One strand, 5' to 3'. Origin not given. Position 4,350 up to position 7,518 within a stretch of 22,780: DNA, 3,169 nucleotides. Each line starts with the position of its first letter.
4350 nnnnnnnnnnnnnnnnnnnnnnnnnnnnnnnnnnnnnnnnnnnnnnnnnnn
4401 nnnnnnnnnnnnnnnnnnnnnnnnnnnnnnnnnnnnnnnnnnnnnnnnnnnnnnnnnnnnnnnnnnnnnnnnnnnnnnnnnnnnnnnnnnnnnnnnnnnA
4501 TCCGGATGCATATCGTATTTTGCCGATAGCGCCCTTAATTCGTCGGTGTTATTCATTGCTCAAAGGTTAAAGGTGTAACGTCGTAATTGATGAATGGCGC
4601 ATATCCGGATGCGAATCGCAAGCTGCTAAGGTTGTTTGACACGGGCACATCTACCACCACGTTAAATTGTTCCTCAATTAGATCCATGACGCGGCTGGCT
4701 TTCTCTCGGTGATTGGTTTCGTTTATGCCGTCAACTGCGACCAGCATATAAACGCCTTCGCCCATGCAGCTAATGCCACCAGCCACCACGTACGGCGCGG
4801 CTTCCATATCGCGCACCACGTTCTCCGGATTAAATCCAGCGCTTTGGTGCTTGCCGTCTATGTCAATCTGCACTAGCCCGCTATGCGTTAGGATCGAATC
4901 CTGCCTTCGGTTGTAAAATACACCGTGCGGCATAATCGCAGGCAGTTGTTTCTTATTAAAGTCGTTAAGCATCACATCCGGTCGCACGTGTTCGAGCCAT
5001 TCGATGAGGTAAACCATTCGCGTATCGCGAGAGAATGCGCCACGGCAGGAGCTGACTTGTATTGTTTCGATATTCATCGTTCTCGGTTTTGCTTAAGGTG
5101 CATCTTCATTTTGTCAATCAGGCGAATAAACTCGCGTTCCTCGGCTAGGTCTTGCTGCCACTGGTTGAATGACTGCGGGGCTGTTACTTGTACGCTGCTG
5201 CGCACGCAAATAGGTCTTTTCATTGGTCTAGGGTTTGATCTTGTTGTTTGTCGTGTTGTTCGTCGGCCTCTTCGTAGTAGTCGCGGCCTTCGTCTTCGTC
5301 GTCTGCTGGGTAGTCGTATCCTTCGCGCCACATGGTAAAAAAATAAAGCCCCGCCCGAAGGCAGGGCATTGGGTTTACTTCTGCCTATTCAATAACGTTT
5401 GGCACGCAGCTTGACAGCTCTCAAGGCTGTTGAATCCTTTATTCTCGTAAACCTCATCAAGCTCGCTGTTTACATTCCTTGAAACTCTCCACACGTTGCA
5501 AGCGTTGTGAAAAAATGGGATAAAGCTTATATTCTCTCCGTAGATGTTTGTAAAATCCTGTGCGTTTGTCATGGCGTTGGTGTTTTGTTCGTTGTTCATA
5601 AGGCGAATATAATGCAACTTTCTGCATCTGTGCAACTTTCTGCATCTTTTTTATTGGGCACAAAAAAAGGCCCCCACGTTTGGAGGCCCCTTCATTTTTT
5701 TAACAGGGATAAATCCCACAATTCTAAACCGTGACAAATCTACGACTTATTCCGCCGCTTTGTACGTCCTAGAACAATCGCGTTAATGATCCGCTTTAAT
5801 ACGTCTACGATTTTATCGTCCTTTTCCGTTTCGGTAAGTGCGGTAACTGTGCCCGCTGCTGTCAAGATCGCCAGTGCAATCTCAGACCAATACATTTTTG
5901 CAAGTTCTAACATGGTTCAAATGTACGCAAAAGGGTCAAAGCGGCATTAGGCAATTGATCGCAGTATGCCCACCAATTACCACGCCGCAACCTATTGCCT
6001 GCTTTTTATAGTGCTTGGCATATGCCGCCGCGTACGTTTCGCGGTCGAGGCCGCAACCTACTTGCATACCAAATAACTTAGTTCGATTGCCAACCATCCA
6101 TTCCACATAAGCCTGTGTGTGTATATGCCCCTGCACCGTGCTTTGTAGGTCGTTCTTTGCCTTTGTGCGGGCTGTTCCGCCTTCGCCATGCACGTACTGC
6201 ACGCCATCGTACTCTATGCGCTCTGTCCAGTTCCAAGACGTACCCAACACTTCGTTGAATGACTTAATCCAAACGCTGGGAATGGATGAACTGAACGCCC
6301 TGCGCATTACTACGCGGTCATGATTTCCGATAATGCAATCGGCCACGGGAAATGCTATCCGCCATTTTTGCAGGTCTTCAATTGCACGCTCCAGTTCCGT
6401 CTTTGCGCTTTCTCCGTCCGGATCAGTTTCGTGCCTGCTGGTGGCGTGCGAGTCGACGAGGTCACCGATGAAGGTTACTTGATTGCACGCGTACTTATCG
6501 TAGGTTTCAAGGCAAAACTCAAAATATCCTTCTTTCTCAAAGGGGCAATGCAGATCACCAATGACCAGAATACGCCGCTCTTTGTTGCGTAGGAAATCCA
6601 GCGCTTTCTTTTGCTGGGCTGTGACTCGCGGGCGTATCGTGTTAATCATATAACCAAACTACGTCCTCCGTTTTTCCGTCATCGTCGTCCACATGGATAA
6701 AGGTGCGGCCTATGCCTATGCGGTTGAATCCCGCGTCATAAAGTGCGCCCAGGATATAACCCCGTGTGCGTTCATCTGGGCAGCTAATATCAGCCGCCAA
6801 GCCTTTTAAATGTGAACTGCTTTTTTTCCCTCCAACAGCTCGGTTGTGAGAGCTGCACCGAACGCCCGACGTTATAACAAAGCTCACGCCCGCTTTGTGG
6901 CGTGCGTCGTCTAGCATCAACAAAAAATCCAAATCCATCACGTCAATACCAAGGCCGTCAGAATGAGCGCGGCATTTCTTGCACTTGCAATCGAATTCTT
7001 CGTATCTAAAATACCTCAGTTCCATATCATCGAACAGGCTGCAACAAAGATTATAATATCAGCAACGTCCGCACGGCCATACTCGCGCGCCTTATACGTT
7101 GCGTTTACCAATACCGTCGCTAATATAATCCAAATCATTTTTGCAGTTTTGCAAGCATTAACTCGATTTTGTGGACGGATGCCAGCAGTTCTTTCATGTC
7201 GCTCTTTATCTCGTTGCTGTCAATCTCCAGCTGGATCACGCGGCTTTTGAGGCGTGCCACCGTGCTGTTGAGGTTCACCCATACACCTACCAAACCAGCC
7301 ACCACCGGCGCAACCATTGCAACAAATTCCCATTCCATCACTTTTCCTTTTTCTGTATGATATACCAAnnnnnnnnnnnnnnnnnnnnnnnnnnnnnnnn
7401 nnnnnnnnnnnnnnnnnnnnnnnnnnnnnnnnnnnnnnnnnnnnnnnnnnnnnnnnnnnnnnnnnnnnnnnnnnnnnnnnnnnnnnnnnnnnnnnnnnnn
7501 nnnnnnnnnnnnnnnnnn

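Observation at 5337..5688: Terminator-bracketed low-GC single-gene cassette with tandem 16-bp operator-like repeats at the late/early boundary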

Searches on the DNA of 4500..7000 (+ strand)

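Call 4: search_dna_similar(query=window:4500-7000:+, collection=phages, mode=near, max_rows=25)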
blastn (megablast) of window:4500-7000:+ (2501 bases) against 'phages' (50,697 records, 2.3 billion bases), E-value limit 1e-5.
No match.

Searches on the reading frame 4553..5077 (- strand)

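Call 7: search_protein_families(library=phrogs, proteins=[window:4553-5077:-], max_evalue=0.01)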
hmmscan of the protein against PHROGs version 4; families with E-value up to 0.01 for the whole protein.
window:4553-5077:- (174 aa): 3 families
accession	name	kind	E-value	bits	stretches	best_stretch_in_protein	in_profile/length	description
phrog_18375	-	DNA, RNA and nucleotide metabolism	4e-10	39.6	1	31-146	43-157/644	DNA primase/helicase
phrog_28855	-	unknown function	1.8e-05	24.4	1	41-157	53-162/804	-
phrog_15962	-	DNA, RNA and nucleotide metabolism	2.7e-05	23.6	1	41-157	88-202/835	DNA primase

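Call 8: search_protein_families(library=pfam, proteins=[window:4553-5077:-], max_evalue=0.01)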
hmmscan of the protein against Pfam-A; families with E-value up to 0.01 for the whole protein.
window:4553-5077:- (174 aa): 1 family
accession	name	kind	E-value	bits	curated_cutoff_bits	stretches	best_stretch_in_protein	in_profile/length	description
PF08800.15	BT4734-like_N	-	4.2e-09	37.1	22.4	1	42-139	3-99/134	BT4734-like, N-terminal domain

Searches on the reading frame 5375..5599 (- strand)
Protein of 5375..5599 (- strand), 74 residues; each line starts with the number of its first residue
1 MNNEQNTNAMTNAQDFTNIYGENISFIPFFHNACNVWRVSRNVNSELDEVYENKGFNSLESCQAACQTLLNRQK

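Call 7: search_protein_families(library=phrogs, proteins=[window:5375-5599:-], max_evalue=0.01)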
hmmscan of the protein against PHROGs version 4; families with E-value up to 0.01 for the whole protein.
window:5375-5599:- (74 aa): 0 families

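Call 8: search_protein_families(library=pfam, proteins=[window:5375-5599:-], max_evalue=0.01)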
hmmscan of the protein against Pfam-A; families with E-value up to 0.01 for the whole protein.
window:5375-5599:- (74 aa): 0 families

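Call 11: find_homologous_proteins(query=window:5375-5599:-, max_evalue=0.01)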
Query window:5375-5599:- (74 aa): 3 proteins with E <= 0.01 among 3 candidates.
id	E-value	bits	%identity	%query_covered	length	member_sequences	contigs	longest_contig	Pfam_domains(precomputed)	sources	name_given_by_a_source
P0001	1.3e-38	147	92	100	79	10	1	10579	-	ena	-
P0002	4.8e-33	130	87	82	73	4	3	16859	-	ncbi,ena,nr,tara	ncbi:MAG: hypothetical protein CMJ25_11020 [Phycisphaerae bacterium]|nr:hypothetical protein [Phycis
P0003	2.8e-30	121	79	82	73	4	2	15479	-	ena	-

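Call 12: find_encoding_contigs(protein=P0001, flank=5000)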
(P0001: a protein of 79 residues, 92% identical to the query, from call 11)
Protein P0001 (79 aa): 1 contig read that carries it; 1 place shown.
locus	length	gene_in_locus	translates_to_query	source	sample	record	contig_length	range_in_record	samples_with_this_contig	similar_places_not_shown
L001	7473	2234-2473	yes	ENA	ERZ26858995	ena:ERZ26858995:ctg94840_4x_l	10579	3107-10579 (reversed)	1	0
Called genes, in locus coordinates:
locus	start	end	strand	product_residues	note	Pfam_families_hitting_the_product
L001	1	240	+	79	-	?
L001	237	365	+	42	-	-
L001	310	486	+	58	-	-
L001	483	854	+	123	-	PF08291:Peptidase_M15_3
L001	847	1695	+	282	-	-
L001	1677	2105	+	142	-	-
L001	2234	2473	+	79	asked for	-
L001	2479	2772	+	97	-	PF23907:DUF7249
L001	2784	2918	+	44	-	-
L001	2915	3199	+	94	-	-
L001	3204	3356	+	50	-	-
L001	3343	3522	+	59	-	-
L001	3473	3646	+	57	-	-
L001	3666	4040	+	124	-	-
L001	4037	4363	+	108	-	-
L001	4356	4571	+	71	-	-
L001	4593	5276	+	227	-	PF13730:HTH_36, PF14502:HTH_41 (faint)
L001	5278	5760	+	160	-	-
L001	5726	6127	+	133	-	PF05766:NinG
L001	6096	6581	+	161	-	-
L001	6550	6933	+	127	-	-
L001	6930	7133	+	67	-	-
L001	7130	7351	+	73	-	-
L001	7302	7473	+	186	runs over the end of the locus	PF02195:ParB_N (weak)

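Call 13: find_encoding_contigs(protein=P0002, flank=5000)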
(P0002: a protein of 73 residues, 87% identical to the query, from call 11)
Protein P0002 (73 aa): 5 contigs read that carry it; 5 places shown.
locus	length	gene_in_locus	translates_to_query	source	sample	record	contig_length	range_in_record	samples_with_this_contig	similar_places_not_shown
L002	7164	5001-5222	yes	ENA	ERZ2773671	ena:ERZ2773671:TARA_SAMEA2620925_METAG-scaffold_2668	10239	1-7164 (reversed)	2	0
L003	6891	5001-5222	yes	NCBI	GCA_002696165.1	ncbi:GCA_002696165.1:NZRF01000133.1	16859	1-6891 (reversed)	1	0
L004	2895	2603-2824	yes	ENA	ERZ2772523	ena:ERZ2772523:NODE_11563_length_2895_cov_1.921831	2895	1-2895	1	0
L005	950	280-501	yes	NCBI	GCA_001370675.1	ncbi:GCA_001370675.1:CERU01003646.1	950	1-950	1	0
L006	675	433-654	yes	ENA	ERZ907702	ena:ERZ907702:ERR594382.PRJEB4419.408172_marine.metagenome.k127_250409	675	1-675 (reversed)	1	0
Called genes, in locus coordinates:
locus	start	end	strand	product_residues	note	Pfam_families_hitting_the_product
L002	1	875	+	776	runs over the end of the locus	PF20155:TMP_3 (faint), PF10145:PhageMin_Tail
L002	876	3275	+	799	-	-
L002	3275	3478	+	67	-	-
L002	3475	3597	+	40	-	-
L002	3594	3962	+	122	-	PF08291:Peptidase_M15_3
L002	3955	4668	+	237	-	PF00149:Metallophos (weak)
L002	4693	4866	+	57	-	-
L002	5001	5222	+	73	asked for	-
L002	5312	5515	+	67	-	-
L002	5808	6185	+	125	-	-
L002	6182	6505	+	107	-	-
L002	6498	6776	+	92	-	-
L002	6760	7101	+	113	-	PF11325:DUF3127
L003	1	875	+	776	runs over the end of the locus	PF20155:TMP_3 (faint), PF10145:PhageMin_Tail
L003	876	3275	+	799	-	-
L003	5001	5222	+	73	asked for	-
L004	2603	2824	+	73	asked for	-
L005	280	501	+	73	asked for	-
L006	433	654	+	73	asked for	-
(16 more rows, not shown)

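Call 14: find_encoding_contigs(protein=P0003, flank=5000)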
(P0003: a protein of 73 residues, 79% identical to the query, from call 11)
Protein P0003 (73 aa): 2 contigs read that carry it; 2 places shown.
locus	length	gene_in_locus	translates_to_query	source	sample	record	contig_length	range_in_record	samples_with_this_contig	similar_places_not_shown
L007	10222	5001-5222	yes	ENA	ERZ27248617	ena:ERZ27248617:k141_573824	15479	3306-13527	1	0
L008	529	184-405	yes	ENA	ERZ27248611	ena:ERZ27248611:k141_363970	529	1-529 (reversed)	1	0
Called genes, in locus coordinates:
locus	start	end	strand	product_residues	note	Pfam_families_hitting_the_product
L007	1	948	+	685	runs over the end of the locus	-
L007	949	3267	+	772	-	-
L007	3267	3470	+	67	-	-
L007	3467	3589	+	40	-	-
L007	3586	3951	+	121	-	PF08291:Peptidase_M15_3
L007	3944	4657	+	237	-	PF00149:Metallophos (weak)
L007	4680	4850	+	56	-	-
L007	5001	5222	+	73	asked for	-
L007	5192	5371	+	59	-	-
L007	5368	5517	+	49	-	-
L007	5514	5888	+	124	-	-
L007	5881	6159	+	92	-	-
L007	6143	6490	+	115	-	PF11325:DUF3127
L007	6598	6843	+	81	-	-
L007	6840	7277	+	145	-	-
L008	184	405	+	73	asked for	-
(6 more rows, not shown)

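Call 18: find_related_loci(query=window:5375-5599:-, collection=viral_contigs, flank=10000)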
Query window:5375-5599:- (74 aa) in viral_contigs; peptide patterns used: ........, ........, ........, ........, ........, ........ (x = any residue, [..] = any of these).
18 stretches matched a pattern; 2 encode a relative of the query (tblastn E <= 1e-3); 2 distinct loci.
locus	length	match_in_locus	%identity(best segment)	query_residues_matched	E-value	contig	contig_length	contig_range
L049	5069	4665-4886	92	1-74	5e-45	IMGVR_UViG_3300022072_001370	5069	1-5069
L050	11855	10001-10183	87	14-74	2e-35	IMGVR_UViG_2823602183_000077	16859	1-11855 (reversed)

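Call 48: predict_structure(alignment_id=A3)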
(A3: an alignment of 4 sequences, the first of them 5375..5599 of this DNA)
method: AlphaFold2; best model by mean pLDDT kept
length: 74 residues; sequences in the alignment: 4
mean_pLDDT: 50.7   pTM: 0.34
mean pLDDT of the five models: 50.7, 45.5, 45.5, 42.7, 42.2
residues with pLDDT >= 90: 0; 70-90: 0; 50-70: 41; < 50: 33
segments of 3 or more residues with pLDDT < 50: 1-14, 43-54, 72-74
pLDDT, mean of each block of 10 residues (from residue 1): 34 50 53 58 48 52 60 49
secondary structure, 60 per line:
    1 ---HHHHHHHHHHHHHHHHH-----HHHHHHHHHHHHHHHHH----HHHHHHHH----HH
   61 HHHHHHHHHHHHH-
elements in order: H4-20 H26-42 H47-54 H59-73

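Call 50: search_protein_representatives(alignment_id=A3)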
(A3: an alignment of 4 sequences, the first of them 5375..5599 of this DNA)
Query: 4 sequences, 74 profile positions. Proteins with E-value up to 0.001 (for the whole library): 9; up to 1e-10: 4; up to 1e-30: 1. The best 9 are listed.
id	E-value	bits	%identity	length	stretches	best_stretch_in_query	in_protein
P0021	2.2e-32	127.0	-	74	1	1-72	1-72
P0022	4.3e-17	78.0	-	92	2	6-72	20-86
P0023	3.7e-12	62.2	-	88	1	12-66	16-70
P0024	1.0e-10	57.6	-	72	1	11-68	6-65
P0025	1.9e-10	56.8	-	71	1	1-73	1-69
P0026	1.1e-09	54.3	-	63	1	16-70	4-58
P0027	2.1e-09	53.4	-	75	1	10-71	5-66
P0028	9.4e-07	44.9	-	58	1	17-68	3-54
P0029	2.4e-05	40.4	-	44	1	15-54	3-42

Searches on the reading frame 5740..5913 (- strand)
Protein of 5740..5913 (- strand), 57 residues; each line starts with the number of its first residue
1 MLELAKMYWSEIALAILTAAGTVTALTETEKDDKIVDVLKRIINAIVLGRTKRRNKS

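Call 7: search_protein_families(library=phrogs, proteins=[window:5740-5913:-], max_evalue=0.01)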
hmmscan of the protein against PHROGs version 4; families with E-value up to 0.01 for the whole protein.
window:5740-5913:- (57 aa): 2 families
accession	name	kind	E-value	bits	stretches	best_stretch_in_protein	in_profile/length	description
phrog_9685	-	unknown function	6.7e-05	23.8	1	12-46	21-55/73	-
phrog_402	-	unknown function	0.00068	20.5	1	16-44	26-54/58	-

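Call 8: search_protein_families(library=pfam, proteins=[window:5740-5913:-], max_evalue=0.01)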
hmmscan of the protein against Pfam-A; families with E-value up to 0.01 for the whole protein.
window:5740-5913:- (57 aa): 0 families

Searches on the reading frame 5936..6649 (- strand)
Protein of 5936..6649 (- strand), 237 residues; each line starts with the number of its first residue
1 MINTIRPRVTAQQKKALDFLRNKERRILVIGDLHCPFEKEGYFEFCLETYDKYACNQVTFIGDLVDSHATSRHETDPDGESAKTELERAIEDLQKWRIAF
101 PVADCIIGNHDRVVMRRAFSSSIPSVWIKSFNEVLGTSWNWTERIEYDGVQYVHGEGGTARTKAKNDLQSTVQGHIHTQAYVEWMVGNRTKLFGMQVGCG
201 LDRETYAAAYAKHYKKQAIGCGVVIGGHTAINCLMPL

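Call 7: search_protein_families(library=phrogs, proteins=[window:5936-6649:-], max_evalue=0.01)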
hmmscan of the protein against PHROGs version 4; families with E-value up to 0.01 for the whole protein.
window:5936-6649:- (237 aa): 2 families
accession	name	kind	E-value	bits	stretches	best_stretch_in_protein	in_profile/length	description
phrog_221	-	other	8.5e-51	174.3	1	17-231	105-342/367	metallo-phosphoesterase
phrog_7339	-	DNA, RNA and nucleotide metabolism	1.6e-07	31.9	1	8-118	13-125/263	DNA repair exonuclease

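Call 8: search_protein_families(library=pfam, proteins=[window:5936-6649:-], max_evalue=0.01)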
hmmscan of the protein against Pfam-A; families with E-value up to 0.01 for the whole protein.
window:5936-6649:- (237 aa): 1 family
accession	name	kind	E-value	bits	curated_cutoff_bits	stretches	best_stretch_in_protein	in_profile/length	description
PF00149.33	Metallophos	-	6e-08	33.8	21.5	1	26-160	2-117/191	Calcineurin-like phosphoesterase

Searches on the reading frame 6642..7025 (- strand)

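Call 7: search_protein_families(library=phrogs, proteins=[window:6642-7025:-], max_evalue=0.01)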
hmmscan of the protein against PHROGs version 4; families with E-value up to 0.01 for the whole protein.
window:6642-7025:- (127 aa): 3 families
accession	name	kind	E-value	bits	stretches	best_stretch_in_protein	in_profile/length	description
phrog_894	-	lysis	1.7e-27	97.4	1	4-126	48-175/389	endolysin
phrog_25247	-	other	1.5e-09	38.5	1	22-115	412-504/520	peptidase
phrog_17373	-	other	8.4e-08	33.2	1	8-113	19-121/224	peptidase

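Call 8: search_protein_families(library=pfam, proteins=[window:6642-7025:-], max_evalue=0.01)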
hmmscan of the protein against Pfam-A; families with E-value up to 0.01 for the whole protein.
window:6642-7025:- (127 aa): 1 family
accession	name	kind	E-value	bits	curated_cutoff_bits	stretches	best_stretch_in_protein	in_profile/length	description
PF08291.16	Peptidase_M15_3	-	5.5e-18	65.5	23.2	1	5-113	2-108/108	Peptidase M15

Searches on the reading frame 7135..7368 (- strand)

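Call 7: search_protein_families(library=phrogs, proteins=[window:7135-7368:-], max_evalue=0.01)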
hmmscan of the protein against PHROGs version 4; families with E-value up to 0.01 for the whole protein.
window:7135-7368:- (77 aa): 3 families
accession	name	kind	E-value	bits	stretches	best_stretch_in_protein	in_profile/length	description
phrog_6136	-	unknown function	0.0033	18.4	0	40-71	39-70/120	-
phrog_1296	-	lysis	0.007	17.3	1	12-60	4-52/93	holin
phrog_13909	-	unknown function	0.009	17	0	24-68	34-78/81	-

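Call 8: search_protein_families(library=pfam, proteins=[window:7135-7368:-], max_evalue=0.01)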
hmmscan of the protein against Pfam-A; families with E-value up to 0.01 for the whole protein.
window:7135-7368:- (77 aa): 0 families
